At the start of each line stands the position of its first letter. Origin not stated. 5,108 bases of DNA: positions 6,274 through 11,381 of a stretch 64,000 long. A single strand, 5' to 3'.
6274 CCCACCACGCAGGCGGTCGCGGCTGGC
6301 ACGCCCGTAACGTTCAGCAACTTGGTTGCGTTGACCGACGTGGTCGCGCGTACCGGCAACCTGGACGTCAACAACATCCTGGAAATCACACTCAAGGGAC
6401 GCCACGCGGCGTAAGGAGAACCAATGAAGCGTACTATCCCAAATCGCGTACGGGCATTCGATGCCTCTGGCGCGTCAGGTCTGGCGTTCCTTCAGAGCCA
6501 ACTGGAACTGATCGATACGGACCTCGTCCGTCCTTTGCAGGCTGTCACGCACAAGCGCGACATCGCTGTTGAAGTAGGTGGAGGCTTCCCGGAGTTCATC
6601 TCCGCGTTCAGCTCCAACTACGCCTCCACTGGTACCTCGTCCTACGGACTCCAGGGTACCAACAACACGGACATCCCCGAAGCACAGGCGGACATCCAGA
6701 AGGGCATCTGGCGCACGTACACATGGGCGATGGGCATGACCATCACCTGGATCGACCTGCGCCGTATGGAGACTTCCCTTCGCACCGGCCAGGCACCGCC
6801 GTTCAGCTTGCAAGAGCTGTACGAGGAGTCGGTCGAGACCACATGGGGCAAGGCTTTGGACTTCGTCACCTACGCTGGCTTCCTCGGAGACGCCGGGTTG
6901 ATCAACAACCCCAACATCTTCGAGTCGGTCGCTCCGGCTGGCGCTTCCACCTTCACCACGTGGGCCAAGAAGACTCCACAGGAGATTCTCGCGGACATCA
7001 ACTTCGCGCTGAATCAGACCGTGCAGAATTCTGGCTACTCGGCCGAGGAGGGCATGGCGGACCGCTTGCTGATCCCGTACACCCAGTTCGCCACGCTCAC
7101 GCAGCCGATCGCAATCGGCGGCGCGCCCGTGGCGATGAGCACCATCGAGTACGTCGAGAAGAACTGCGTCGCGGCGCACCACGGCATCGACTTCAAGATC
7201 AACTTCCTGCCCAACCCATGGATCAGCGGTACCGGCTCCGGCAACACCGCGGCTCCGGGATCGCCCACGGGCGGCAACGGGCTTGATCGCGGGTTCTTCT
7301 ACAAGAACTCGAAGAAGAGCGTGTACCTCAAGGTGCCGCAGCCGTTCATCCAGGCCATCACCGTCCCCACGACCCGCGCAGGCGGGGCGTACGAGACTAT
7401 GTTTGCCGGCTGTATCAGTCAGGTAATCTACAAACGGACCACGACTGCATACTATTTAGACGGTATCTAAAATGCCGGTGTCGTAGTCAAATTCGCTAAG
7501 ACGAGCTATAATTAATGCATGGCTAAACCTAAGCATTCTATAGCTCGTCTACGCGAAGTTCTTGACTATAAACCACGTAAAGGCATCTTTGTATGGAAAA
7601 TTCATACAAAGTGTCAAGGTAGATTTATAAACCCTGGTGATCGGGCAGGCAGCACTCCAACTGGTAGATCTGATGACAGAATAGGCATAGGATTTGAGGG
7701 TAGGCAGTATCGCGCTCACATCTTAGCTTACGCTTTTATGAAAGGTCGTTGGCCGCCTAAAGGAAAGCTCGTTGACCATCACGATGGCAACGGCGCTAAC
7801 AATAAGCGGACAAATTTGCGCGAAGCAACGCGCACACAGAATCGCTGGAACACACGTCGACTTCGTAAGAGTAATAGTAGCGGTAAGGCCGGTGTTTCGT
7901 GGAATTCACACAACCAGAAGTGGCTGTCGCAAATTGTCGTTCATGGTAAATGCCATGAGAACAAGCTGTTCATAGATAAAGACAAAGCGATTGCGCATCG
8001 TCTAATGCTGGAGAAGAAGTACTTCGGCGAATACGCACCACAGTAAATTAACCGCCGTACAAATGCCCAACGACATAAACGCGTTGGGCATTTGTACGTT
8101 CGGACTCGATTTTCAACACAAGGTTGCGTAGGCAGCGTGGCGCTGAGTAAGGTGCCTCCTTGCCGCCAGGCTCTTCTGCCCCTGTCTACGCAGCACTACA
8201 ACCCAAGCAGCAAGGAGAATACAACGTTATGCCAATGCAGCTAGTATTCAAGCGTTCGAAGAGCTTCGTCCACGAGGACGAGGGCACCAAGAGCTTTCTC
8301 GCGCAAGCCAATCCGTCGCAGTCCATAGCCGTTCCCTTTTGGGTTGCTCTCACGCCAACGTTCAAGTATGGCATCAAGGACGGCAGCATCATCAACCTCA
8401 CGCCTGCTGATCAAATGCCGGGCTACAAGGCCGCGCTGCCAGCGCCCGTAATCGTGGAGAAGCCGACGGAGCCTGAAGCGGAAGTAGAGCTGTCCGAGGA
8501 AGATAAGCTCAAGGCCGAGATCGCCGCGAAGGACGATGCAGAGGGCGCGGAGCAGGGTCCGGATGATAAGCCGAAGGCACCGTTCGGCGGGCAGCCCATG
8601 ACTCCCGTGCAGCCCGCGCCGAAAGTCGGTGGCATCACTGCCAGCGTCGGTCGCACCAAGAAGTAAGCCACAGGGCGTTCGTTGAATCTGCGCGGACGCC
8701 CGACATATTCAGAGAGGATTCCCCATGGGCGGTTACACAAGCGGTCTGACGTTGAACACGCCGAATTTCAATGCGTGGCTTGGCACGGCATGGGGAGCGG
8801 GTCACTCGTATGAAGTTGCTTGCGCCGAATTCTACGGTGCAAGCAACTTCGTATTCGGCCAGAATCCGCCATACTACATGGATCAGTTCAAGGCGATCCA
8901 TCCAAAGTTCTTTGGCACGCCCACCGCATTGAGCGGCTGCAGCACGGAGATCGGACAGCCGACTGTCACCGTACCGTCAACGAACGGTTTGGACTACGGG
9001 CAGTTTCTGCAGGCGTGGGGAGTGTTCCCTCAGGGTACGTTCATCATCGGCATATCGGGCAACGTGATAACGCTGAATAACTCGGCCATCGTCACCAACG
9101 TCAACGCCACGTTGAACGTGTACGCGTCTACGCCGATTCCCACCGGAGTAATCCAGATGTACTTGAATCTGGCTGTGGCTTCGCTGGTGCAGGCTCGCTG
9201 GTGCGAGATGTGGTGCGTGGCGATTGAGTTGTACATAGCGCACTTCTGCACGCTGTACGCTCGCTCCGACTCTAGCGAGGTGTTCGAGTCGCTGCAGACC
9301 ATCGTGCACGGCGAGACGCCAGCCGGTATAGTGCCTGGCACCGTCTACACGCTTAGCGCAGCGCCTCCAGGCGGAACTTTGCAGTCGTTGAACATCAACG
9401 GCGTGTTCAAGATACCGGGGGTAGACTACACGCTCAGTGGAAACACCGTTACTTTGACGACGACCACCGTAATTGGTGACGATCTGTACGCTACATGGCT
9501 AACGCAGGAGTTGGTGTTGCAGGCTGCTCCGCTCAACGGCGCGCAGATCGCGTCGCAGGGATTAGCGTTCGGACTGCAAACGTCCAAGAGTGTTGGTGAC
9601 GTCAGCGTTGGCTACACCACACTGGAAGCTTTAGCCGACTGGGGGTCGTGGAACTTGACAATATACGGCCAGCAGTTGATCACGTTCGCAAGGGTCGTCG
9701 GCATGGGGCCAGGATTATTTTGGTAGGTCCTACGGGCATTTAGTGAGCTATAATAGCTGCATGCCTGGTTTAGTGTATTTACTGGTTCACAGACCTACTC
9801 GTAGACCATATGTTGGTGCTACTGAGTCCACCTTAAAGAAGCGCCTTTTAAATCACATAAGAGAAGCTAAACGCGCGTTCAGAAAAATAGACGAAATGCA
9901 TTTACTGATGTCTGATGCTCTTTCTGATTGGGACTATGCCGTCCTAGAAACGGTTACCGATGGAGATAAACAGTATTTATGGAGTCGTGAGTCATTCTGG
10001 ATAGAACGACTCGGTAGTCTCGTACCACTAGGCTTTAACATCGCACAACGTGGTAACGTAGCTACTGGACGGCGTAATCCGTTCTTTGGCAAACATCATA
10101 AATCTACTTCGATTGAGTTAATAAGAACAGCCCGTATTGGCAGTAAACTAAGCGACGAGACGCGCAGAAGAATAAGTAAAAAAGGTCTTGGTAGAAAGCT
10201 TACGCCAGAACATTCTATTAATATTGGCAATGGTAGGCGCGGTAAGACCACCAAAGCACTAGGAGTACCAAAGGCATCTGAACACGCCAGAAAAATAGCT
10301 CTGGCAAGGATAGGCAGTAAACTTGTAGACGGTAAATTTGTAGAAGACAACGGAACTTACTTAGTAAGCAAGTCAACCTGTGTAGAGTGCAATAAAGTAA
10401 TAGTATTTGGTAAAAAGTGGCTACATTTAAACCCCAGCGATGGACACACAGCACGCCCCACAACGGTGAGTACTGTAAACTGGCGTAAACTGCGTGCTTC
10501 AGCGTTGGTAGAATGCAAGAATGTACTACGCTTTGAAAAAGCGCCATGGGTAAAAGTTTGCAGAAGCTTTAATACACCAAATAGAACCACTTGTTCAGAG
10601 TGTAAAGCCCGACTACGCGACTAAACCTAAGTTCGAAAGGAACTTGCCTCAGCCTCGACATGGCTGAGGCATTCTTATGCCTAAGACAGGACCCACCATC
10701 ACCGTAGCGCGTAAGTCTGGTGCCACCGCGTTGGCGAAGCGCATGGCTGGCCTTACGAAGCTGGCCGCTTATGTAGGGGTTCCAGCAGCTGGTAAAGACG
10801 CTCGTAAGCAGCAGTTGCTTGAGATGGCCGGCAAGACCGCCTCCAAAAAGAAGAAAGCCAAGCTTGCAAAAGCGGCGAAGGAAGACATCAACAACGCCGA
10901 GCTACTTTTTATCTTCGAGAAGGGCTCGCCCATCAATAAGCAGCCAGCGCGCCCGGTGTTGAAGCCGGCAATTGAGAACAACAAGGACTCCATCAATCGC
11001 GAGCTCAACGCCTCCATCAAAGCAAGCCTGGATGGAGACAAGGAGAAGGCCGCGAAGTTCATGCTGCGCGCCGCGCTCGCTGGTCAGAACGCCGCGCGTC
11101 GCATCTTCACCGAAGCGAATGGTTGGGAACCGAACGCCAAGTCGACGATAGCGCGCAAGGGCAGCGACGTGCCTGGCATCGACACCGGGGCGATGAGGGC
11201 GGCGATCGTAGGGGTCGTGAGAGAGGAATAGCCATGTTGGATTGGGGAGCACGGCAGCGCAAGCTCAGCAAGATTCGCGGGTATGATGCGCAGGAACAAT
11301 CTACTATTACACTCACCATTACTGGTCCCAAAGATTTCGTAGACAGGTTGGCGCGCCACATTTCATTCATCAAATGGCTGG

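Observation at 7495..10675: Two free-standing homing endonuclease genes (HNH-AP2 and GIY-YIG/NUMOD3) in AT-rich islands inside the head gene block, each with its own -10 element and downstream hairpin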

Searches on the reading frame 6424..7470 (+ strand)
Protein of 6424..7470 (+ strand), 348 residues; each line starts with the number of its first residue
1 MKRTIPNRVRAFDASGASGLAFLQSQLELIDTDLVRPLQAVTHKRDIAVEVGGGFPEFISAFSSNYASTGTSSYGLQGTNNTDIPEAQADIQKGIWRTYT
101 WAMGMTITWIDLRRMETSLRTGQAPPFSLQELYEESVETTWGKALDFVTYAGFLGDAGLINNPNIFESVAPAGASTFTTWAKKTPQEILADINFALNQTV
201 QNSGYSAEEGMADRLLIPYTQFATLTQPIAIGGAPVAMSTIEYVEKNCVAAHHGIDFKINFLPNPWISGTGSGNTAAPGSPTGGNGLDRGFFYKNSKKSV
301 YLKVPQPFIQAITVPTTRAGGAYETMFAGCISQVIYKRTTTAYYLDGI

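Call 7: search_protein_families(library=pfam, proteins=[window:6424-7470:+], max_evalue=0.01)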
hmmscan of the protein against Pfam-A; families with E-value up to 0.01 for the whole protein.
window:6424-7470:+ (348 aa): 1 family
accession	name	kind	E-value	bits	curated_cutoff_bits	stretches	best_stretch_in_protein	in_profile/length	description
PF09950.15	Major_capside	-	5.2e-34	118.1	26.8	1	78-348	7-251/251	Major capsid protein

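Call 8: search_protein_families(library=phrogs, proteins=[window:6424-7470:+], max_evalue=0.001)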
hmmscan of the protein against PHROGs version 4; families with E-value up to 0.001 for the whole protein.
window:6424-7470:+ (348 aa): 1 family
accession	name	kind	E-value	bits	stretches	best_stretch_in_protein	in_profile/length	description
phrog_264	-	head and packaging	2.8e-38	132.6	1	13-348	21-321/321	major head protein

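Call 10: search_dna_similar(query=window:6424-7470:+, collection=phages, mode=protein, max_rows=30)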
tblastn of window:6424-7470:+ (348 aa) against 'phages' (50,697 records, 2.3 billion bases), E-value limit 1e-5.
Records with a match: 43; places in all: 43; records where one place covers at least 80% of the query: 39.
Best place of each record, by identity: <60% 43.
By first word of the organism name: Klebsiella 12; Burkholderia 6; Acinetobacter 6; Escherichia 4; Agathobaculum 2; Bacteriophage 2; Hafnia 2; Salmonella 2; Wanchaivirus 1; Citrobacter 1; and 5 more.
By host as written in the record: - 6; Klebsiella pneumoniae 4; Escherichia coli 4; Agathobaculum butyriciproducens DA434 2; Hafnia paralvei 2; Salmonella enterica subsp. diarizonae 519/03 IIIb 2; Burkholderia gladioli 2; Acinetobacter baumannii 2; and 17 more.
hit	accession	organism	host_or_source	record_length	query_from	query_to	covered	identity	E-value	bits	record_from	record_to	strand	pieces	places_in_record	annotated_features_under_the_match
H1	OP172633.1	Agathobaculum phage AB434P2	Agathobaculum butyriciproducens DA434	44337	9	348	98%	34.9%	4e-48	179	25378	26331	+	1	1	hypothetical protein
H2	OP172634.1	Agathobaculum phage AB434P3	Agathobaculum butyriciproducens DA434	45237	9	348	98%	34.9%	4e-48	179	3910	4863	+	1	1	hypothetical protein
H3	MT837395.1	Bacteriophage sp.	human fecal samples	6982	1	348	100%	34.0%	2e-48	180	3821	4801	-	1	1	record has no annotation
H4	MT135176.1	Hafnia phage yong1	Hafnia paralvei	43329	8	348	98%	30.2%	4e-16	86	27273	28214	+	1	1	hypothetical protein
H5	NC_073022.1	Hafnia phage yong1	Hafnia paralvei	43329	8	348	98%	30.2%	4e-16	86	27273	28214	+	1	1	hypothetical protein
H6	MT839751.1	Bacteriophage sp.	human fecal samples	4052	12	348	97%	29.4%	5e-32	132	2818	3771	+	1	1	record has no annotation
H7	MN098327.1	Klebsiella phage Mulock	Klebsiella pneumoniae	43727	12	348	97%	29.2%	1e-15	84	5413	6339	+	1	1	major capsid protein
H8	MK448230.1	Klebsiella phage ST16-OXA48phi5.2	Klebsiella pneumoniae ST16-OXA48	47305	12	348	97%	29.2%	1e-15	84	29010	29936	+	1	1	hypothetical protein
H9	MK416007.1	Klebsiella phage ST405-OXA48phi1.2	Klebsiella pneumoniae ST405-OXA48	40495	12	348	97%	29.2%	2e-15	84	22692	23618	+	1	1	hypothetical protein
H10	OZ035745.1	Wanchaivirus PDP110P2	-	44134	12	348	97%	28.6%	1e-14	81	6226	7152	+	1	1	record has no annotation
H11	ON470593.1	Escherichia phage vB_EcoM-683R1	Escherichia coli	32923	8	348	98%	28.1%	5e-12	73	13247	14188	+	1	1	hypothetical protein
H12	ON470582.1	Escherichia phage vB_EcoM-689R2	Escherichia coli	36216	8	348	98%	28.1%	5e-12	73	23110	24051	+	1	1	hypothetical protein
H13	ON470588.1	Escherichia phage vB_EcoM-611R5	Escherichia coli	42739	8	348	98%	28.1%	5e-12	73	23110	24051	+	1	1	hypothetical protein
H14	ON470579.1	Escherichia phage vB_EcoM-606R2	Escherichia coli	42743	8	348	98%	28.1%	5e-12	73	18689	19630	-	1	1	hypothetical protein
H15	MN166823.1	Klebsiella phage ST512-KPC3phi13.5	Klebsiella pneumoniae ST512-KPC3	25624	12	348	97%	28.3%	2e-14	81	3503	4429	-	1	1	hypothetical protein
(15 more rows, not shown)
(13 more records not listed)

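Call 16: find_related_loci(query=window:6424-7470:+, collection=viral_contigs, flank=6000)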
Query window:6424-7470:+ (348 aa) in viral_contigs; peptide patterns used: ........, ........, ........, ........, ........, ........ (x = any residue, [..] = any of these).
41 stretches matched a pattern; 36 encode a relative of the query (tblastn E <= 1e-3); 36 distinct loci.
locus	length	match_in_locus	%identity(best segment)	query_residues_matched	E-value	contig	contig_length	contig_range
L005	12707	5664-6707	93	1-348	0e+0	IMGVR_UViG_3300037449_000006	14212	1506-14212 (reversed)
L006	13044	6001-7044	93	1-348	0e+0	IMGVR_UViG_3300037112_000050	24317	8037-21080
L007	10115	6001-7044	93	1-348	0e+0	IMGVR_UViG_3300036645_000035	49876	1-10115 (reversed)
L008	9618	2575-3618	93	1-348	0e+0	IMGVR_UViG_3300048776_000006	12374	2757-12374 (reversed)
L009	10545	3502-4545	93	1-348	0e+0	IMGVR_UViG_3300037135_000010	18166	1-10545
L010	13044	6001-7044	93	1-348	0e+0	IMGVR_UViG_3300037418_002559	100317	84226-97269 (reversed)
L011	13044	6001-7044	90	1-348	0e+0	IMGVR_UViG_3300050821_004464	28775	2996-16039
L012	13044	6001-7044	90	1-348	0e+0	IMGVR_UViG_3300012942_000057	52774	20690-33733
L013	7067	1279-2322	90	1-348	0e+0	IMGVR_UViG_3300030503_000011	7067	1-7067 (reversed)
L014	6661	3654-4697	86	1-348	0e+0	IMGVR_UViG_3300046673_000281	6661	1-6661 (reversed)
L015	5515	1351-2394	86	1-348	0e+0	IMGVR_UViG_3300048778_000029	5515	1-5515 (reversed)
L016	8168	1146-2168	87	8-348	0e+0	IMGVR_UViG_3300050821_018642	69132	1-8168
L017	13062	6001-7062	82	3-348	0e+0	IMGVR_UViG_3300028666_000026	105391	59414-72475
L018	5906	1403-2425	79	6-348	0e+0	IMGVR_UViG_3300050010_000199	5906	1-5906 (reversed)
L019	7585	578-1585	77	1-348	0e+0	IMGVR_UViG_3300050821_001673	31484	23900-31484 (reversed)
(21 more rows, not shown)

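Call 38: find_related_loci(query=L012:7094-7618:+, collection=viral_contigs, flank=1500)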
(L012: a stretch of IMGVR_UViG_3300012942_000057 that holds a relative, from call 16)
Query L012:7094-7618:+ (174 aa) in viral_contigs; peptide patterns used: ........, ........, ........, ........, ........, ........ (x = any residue, [..] = any of these).
14 stretches matched a pattern; 3 encode a relative of the query (tblastn E <= 1e-3); 3 distinct loci.
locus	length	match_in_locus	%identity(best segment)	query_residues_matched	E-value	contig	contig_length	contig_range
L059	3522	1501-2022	100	1-174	5e-119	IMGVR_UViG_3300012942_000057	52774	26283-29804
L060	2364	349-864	77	1-174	8e-93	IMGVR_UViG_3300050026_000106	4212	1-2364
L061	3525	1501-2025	71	1-174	2e-82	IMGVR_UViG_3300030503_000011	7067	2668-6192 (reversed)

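Call 77: find_related_loci(query=window:6424-7470:+, collection=genome_contigs, flank=5000)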
Query window:6424-7470:+ (348 aa) in genome_contigs; peptide patterns used: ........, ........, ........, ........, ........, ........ (x = any residue, [..] = any of these).
253 stretches matched a pattern, but none encodes a relative of the query by tblastn (E <= 1e-3).

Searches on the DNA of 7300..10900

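Call 85: search_rna_families(source=window, start=7300, end=10900, threshold=evalue, max_evalue=1)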
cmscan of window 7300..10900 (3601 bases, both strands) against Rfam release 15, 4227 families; matches with E-value up to 1: 1.
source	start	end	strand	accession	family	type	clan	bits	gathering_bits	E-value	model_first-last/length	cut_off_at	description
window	7768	7834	+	RF01739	Glutamine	Cis-reg; riboswitch;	-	20.1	35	0.57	1-53/53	no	Glutamine riboswitch aptamer (glnA leader)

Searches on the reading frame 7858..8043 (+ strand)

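Call 78: search_protein_families(library=pfam, proteins=[window:7858-8043:+], max_evalue=5)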
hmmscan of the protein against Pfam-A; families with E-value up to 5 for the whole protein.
window:7858-8043:+ (62 aa): 1 family
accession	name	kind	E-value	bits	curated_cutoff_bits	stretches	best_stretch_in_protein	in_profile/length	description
PF00847.26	AP2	-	0.094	13.5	33.3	1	11-33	4-26/54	AP2 domain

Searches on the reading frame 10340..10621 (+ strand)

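Call 78: search_protein_families(library=pfam, proteins=[window:10340-10621:+], max_evalue=5)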
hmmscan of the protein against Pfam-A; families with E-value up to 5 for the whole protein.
window:10340-10621:+ (94 aa): 3 families
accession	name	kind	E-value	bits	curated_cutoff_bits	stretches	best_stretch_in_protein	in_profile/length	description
PF20626.4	EGF_Sp38_C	-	0.083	13.4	24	0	11-26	32-47/50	Zona-pellucida-binding protein (Sp38) C-terminal EGF-like domain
PF25429.1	zf-POGZ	-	0.21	12.5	27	0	11-21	2-12/43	POGZ-like double zinc finger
PF18439.7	zf_UBZ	-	0.72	10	25.6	0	83-92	3-12/32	Ubiquitin-Binding Zinc Finger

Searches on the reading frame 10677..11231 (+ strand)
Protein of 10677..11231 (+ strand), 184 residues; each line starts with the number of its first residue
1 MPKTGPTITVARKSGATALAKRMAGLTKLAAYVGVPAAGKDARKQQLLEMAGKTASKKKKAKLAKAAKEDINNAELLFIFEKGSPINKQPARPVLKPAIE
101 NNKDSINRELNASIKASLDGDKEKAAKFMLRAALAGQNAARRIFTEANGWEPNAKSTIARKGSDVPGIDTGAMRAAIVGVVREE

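Call 7: search_protein_families(library=pfam, proteins=[window:10677-11231:+], max_evalue=0.01)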
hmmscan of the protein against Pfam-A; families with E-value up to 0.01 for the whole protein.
window:10677-11231:+ (184 aa): 0 families

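Call 8: search_protein_families(library=phrogs, proteins=[window:10677-11231:+], max_evalue=0.001)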
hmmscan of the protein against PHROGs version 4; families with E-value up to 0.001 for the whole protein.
window:10677-11231:+ (184 aa): 2 families
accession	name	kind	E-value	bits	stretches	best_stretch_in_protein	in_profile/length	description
phrog_222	-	connector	4e-23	83.4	1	13-182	119-262/276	tail completion or Neck1 protein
phrog_5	-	connector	9.4e-05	23.3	0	71-127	162-218/239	tail completion or Neck1 protein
